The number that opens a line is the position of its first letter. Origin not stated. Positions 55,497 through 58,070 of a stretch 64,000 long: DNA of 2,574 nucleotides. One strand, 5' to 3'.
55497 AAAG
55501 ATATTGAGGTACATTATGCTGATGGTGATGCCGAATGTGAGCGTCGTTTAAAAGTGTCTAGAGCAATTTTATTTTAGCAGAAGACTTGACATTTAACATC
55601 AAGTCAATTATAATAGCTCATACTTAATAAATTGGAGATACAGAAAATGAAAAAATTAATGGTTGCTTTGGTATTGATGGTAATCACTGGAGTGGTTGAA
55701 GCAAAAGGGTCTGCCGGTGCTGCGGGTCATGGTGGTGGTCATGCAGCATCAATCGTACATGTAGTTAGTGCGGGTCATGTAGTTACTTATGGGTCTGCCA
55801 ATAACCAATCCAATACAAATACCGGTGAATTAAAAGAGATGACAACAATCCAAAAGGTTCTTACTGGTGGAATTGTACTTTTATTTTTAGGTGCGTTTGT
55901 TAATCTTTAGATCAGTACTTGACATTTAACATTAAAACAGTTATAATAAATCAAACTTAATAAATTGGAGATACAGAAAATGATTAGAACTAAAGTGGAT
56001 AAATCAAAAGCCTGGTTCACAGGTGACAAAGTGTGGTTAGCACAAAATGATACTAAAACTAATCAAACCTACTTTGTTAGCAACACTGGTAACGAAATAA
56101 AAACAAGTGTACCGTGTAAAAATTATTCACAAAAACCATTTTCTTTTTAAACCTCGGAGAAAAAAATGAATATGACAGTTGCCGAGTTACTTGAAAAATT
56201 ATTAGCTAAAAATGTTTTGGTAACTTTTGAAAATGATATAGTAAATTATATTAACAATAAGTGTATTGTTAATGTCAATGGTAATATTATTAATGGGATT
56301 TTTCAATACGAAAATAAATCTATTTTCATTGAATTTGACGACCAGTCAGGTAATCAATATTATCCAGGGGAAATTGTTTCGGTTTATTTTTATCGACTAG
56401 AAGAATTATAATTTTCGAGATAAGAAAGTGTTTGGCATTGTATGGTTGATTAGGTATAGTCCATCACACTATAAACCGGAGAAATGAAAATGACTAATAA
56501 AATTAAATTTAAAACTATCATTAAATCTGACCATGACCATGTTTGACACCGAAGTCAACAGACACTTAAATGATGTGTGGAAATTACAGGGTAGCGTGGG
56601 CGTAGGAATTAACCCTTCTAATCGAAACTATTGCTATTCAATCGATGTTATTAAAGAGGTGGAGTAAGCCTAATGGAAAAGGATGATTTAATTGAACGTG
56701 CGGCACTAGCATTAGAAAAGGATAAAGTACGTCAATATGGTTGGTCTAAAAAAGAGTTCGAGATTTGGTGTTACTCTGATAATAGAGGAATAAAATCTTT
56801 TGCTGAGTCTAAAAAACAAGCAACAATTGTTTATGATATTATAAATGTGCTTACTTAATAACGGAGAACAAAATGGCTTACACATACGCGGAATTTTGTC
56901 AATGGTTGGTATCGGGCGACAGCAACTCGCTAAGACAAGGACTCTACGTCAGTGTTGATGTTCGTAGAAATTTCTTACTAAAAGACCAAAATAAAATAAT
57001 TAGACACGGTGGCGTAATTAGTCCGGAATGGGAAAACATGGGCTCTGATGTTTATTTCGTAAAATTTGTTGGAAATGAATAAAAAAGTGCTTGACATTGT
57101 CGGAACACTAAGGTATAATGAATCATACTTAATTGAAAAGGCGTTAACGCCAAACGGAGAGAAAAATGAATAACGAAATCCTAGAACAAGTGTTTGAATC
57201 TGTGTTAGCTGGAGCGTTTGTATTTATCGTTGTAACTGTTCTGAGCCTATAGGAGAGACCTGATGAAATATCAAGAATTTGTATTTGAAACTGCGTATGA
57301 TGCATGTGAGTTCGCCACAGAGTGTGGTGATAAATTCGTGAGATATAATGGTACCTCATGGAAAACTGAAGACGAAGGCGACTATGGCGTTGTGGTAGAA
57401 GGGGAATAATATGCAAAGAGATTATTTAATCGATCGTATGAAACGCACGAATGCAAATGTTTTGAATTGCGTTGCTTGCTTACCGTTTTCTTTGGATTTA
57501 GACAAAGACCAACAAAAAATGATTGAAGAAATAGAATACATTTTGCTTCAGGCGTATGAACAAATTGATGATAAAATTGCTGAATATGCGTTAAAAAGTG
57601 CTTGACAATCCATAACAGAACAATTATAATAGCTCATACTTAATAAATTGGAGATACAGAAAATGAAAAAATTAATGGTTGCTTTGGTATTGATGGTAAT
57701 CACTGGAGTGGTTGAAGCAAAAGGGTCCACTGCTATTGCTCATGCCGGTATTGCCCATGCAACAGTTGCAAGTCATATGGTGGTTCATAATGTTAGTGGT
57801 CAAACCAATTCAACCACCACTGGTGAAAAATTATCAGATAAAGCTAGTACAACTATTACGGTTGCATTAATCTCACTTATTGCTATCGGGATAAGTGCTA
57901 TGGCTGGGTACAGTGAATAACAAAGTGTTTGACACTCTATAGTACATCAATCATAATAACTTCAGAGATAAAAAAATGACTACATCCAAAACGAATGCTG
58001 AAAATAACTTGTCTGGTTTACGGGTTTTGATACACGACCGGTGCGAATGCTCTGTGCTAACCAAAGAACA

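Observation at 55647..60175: Three paralogous His-rich, secreted, C-terminally anchored mini-proteins: candidate periplasmic metal binders on a pmoC phage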

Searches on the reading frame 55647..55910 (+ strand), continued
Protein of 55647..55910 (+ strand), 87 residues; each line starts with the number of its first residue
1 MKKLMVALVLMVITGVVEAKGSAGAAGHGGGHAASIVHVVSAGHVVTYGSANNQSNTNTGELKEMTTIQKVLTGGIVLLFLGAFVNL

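Call 62: search_dna_similar(query=L090:8898-9833:+, collection=phages, mode=protein, max_rows=12)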
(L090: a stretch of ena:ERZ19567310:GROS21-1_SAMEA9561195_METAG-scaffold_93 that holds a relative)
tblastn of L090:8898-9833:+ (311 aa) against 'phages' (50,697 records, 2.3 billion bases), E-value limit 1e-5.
Records with a match: 2450; places in all: 2452; records where one place covers at least 80% of the query: 520.
Best place of each record, by identity: <60% 2450.
By first word of the organism name: Escherichia 632; Synechococcus 378; Klebsiella 323; Salmonella 194; Vibrio 135; Shigella 89; Aeromonas 80; Acinetobacter 71; Cyanophage 61; Enterobacter 59; and 51 more.
By host as written in the record: - 448; Escherichia coli 268; Klebsiella pneumoniae 109; Synechococcus 107; Synechococcus sp. 38; Escherichia coli O157:H7 34; Salmonella enterica 29; Synechococcus sp. WH7803 28; and 527 more.
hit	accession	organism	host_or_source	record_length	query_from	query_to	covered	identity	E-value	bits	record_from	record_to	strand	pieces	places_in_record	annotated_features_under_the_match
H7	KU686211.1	Synechococcus phage S-WAM2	Synechococcus sp.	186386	3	308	98%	45.0%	3e-55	198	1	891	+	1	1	single stranded DNA-binding protein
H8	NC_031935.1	Synechococcus phage S-WAM2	Synechococcus sp.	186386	3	308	98%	45.0%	3e-55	198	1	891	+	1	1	single stranded DNA-binding protein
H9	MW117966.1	Synechococcus phage S-H9-1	Synechococcus sp. MW02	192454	3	308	98%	45.0%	2e-54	196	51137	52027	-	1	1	ssDNA binding protein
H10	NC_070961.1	Synechococcus phage S-H9-1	Synechococcus sp. MW02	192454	3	308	98%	45.0%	2e-54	196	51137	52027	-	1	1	ssDNA binding protein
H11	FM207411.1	Synechococcus phage S-RSM4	-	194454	3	308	98%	45.0%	9e-54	194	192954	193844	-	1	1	g32: ssDNA binding protein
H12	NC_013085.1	Synechococcus phage S-RSM4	-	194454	3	308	98%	45.0%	9e-54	194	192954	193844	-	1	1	g32: ssDNA binding protein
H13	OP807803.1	Synechococcus phage MS29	South China Sea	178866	3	274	87%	50.5%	4e-66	229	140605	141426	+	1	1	record has no annotation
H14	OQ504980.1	Synechococcus phage S-MS29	Synechococcus sp. MW02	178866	3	274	87%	50.5%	4e-66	229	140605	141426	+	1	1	single-stranded DNA-binding protein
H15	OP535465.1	Synechococcus phage S-CREM1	Synechococcus sp. CB0101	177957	3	254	81%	54.0%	5e-65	226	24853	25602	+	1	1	single-stranded DNA binding protein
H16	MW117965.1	Synechococcus phage S-H38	Synechococcus sp. MW02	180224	3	253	81%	53.8%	2e-64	224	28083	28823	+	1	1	single-stranded DNA binding protein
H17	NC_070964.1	Synechococcus phage S-H38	Synechococcus sp. MW02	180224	3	253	81%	53.8%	2e-64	224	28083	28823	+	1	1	single-stranded DNA binding protein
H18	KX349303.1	Cyanophage S-RIM14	Synechococcus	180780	3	262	84%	51.9%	1e-61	217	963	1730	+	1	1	single-stranded DNA binding protein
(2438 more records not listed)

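Call 63: list_cluster_members(proteins=[P0001, P0014, P0005, P0028, P0029, P0040, P0044, P0002, P0011, P0007])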
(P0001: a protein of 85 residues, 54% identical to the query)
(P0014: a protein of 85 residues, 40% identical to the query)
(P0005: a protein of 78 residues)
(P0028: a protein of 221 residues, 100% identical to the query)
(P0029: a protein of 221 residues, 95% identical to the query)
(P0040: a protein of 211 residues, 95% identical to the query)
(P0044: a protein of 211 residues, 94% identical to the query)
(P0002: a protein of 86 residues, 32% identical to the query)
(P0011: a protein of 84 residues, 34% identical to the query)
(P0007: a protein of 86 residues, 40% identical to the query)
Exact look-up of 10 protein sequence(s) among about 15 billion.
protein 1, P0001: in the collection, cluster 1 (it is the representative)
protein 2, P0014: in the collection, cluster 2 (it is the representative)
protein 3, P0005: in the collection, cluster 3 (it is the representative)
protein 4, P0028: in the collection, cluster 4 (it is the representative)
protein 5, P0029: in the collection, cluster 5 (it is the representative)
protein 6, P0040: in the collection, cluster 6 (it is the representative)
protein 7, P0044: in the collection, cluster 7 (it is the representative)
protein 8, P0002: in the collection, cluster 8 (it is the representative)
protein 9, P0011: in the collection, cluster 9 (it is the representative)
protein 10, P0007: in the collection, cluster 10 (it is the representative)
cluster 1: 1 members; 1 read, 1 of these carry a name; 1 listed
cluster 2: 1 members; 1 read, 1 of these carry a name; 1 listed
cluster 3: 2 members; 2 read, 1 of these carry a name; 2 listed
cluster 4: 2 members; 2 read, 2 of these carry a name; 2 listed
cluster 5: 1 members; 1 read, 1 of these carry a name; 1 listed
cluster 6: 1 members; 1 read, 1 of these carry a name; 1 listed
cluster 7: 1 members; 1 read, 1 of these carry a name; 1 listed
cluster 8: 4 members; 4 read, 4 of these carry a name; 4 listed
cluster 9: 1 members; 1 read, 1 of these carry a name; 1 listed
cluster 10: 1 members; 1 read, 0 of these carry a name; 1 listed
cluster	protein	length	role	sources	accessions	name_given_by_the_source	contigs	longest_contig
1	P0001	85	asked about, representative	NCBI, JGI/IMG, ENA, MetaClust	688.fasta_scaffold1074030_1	hypothetical protein | \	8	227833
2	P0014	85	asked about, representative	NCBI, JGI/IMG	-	hypothetical protein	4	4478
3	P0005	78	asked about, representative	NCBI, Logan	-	-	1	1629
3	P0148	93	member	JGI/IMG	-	hypothetical protein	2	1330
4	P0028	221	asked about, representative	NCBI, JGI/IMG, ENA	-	methane/ammonia monooxygenase subunit C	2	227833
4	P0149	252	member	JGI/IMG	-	methane/ammonia monooxygenase subunit C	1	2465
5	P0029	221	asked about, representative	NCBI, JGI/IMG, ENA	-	methane/ammonia monooxygenase subunit C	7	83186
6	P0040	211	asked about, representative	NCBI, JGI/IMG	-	methane/ammonia monooxygenase subunit C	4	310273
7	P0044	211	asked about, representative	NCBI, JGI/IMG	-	methane/ammonia monooxygenase subunit C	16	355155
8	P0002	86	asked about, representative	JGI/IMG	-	hypothetical protein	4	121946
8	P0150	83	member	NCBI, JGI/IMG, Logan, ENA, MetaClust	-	\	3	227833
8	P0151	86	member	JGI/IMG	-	hypothetical protein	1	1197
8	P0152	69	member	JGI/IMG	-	hypothetical protein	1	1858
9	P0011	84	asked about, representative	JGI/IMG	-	hypothetical protein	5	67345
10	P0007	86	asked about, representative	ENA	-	-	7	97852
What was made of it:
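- Tried and rejected: Cluster look-up gave no accessions to link genomes (call 63).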

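Call 76: search_protein_families(library=ncbifam, proteins=[window:55647-55910:+, P0014, P0023], max_evalue=1)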
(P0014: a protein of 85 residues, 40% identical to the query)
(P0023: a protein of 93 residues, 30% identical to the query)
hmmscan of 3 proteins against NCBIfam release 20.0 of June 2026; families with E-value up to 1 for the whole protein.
window:55647-55910:+ (87 aa): 0 families

P0014 (85 aa): 3 families
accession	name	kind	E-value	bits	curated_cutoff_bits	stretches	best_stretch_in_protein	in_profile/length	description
NF041111.1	effector_HPE1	subfamily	0.016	15.3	80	1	1-60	1-57/99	HPE1 family effector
NF049866.1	outer_TDE1717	subfamily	0.017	15.1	135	1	1-54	1-54/210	TDE1717 family outer membrane beta-barrel protein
NF033807.0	CopL_fam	subfamily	0.072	13.7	40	1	3-52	4-54/129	CopL family metal-binding regulatory protein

P0023 (93 aa): 4 families
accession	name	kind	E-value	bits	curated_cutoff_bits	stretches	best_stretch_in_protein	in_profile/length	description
NF045614.1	efflu_CzcI_Cupr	equivalog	0.018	15.7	100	1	1-60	1-51/124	cation efflux protein, CzcI family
NF052429.1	LpqS_Mycobact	equivalog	0.039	14.2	35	1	4-87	7-91/126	putative copper homeostasis (lipo)protein LpqS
NF049866.1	outer_TDE1717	subfamily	0.088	12.7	135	1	1-77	1-71/210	TDE1717 family outer membrane beta-barrel protein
NF041543.1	XopA_Hpa1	equivalog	0.12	12.7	100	1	9-39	90-120/131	XopA/Hpa1 family type III secretion system protein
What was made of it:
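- The only weak, sub-threshold database resemblances include small exported metal-homeostasis proteins: CzcI E=0.018, LpqS 0.039, CopL 0.072 (call 76). The NCBIfam hits score 13-16 bits against cut-offs of 35-100 and cover mostly the signal peptide plus low-complexity sequence, so they may be purely compositional (call 76).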

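Call 77: find_related_loci(query=A5, collection=genome_contigs, flank=5000)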
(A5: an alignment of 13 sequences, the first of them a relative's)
Query A5 (85 aa) in genome_contigs; peptide patterns used: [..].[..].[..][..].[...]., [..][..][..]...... (x = any residue, [..] = any of these).
177 stretches matched a pattern, but none encodes a relative of the query by tblastn (E <= 1e-3).

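Call 78: find_encoding_contigs(protein=P0026, flank=5000, max_places=2)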
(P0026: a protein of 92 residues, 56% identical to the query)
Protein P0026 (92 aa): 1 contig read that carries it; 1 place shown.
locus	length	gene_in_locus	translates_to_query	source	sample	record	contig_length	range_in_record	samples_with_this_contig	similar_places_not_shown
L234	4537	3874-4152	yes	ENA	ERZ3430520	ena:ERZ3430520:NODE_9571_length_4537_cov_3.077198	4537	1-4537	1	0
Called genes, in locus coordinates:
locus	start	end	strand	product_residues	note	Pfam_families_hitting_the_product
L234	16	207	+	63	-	PF23835:DUF7205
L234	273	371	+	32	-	-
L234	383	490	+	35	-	-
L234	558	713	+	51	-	-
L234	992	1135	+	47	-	-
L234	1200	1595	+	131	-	-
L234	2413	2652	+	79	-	-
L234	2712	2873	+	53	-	-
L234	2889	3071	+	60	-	PF08410:DUF1737 (weak)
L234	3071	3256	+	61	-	-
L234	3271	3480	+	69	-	-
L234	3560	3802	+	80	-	-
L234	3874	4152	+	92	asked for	-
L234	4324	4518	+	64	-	-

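Call 79: find_encoding_contigs(protein=P0025, flank=10000, max_places=2)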
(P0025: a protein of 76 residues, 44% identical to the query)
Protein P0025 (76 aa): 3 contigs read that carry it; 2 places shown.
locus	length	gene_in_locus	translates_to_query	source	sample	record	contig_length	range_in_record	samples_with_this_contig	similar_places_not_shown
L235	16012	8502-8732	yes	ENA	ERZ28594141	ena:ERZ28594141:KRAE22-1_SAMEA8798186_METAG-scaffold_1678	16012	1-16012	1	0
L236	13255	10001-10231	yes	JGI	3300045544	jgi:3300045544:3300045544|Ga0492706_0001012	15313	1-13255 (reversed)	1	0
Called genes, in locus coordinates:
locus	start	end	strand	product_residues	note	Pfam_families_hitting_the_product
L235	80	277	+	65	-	-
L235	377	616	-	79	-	-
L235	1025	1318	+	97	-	-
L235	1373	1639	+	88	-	-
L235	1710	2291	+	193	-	-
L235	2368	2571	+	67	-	-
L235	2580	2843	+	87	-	-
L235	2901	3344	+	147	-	-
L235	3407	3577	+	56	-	-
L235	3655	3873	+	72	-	-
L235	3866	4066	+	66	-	-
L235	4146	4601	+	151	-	-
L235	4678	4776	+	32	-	-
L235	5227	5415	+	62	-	-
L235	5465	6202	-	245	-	-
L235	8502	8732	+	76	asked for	-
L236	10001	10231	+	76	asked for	-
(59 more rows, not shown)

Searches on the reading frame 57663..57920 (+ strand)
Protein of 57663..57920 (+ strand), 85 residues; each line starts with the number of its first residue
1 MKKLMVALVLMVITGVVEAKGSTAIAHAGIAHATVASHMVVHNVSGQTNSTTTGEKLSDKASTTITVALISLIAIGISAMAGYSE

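Call 5: search_protein_families(library=pfam, proteins=[window:57663-57920:+], max_evalue=10)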
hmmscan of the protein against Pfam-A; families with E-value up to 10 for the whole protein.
window:57663-57920:+ (85 aa): 3 families
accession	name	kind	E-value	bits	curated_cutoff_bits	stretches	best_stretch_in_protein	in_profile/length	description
PF23915.1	SusG_C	-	0.094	13.5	27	1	38-61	13-34/62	Alpha-amylase SusG C-terminal domain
PF11118.13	DUF2627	-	0.15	13.1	22.4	1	4-33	2-31/76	Protein of unknown function (DUF2627)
PF18949.5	DUF5693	-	0.51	9.2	29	1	6-75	347-420/609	Family of unknown function (DUF5693)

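Call 6: search_protein_families(library=phrogs, proteins=[window:57663-57920:+], max_evalue=10)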
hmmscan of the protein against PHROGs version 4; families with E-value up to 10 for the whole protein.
window:57663-57920:+ (85 aa): 6 families
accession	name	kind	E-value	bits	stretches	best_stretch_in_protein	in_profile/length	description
phrog_2316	-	unknown function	0.093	13.5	1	1-67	1-75/191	-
phrog_38584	-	unknown function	0.2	12.9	1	1-25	1-25/169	-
phrog_23118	-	unknown function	0.34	12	1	1-62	1-54/180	-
phrog_1039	-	moron, auxiliary metabolic gene and host takeover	0.41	11.4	1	5-81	52-127/199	immunity to superinfection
phrog_25036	-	unknown function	1.3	9.7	1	3-63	15-72/229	-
phrog_8287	-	unknown function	7.5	7.6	1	1-49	1-47/137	-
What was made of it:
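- On T4 Imm / Spackle superinfection exclusion: Best PHROG hit is phrog_1039 at E=0.41 for B only; nothing in Pfam (calls 5, 6).
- The best hit, phrog_1039 'immunity to superinfection', has E=0.41 (call 6).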

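Call 26: find_related_loci(query=window:57663-57920:+, collection=viral_contigs, flank=10000)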
Query window:57663-57920:+ (85 aa) in viral_contigs; peptide patterns used: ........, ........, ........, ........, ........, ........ (x = any residue, [..] = any of these).
38 stretches matched a pattern, but none encodes a relative of the query by tblastn (E <= 1e-3).

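Call 58: search_protein_families(library=pfam, alignment_id=A4, max_evalue=1)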
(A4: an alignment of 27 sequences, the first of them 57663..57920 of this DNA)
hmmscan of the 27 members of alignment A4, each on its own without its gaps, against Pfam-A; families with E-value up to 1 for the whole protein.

A. member 1, window:57663-57920:+ (85 aa): 3 families
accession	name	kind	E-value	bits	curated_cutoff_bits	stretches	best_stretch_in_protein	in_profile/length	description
PF23915.1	SusG_C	-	0.094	13.5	27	1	38-61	13-34/62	Alpha-amylase SusG C-terminal domain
PF11118.13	DUF2627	-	0.15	13.1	22.4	0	4-33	2-31/76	Protein of unknown function (DUF2627)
PF18949.5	DUF5693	-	0.51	9.2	29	1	6-75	347-420/609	Family of unknown function (DUF5693)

B. families by the number of members that match (of 27 scanned): 14 families
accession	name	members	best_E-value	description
PF20098.4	DUF6488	4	0.018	Family of unknown function (DUF6488)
PF08194.17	DIM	4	0.28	DIM protein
PF19747.4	DUF6234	2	0.048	Family of unknown function (DUF6234)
PF20064.4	DUF6463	2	0.12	Family of unknown function (DUF6463)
PF17089.10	YjbT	2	0.21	Uncharacterised protein family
PF25184.1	YxzE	2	0.29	YxzE-like putative bacteriocin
PF24985.1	DUF7775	1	0.0088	Domain of unknown function (DUF7775)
PF23915.1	SusG_C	1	0.094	Alpha-amylase SusG C-terminal domain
PF19886.4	DUF6359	1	0.098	Domain of unknown function (DUF6359)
PF11337.13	DUF3139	1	0.12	Protein of unknown function (DUF3139)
PF11118.13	DUF2627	1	0.15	Protein of unknown function (DUF2627)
PF19699.4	CLSTN_C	1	0.28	Calsyntenin C-terminal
PF18949.5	DUF5693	1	0.51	Family of unknown function (DUF5693)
PF16981.10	Chi-conotoxin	1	0.77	chi-Conotoxin or t superfamily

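Call 59: search_solved_structures(query=A4, max_evalue=10)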
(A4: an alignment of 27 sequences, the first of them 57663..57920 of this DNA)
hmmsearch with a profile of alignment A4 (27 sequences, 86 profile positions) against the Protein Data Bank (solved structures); distinct sequences matched with E-value up to 10: 1.
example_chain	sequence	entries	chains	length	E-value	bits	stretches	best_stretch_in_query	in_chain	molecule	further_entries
7xn9_A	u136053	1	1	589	1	12.8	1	36-82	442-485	Somatostatin receptor type 2,Endo-1,4-beta-xylanase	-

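Call 74: predict_structure(alignment_id=A4)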
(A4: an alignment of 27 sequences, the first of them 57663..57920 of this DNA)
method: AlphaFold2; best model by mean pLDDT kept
length: 85 residues; sequences in the alignment: 27
mean_pLDDT: 60.2   pTM: 0.30
mean pLDDT of the five models: 60.2, 59.7, 58.8, 58.3, 57.3
residues with pLDDT >= 90: 0; 70-90: 20; 50-70: 47; < 50: 18
segments of 3 or more residues with pLDDT < 50: 17-27
pLDDT, mean of each block of 10 residues (from residue 1): 62 54 46 50 53 65 82 73 53
secondary structure, 60 per line:
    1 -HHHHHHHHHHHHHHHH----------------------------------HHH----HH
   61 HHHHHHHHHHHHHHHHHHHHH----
elements in order: H2-17 H59-81

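Call 76: search_protein_families(library=ncbifam, proteins=[window:57663-57920:+], max_evalue=1)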
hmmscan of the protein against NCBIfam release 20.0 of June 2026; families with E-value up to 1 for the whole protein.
window:57663-57920:+ (85 aa): 0 families
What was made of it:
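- Closest known: SilE / PcoE periplasmic 'metal sponges'. Different: No detectable sequence homology (calls 5, 58, 76).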
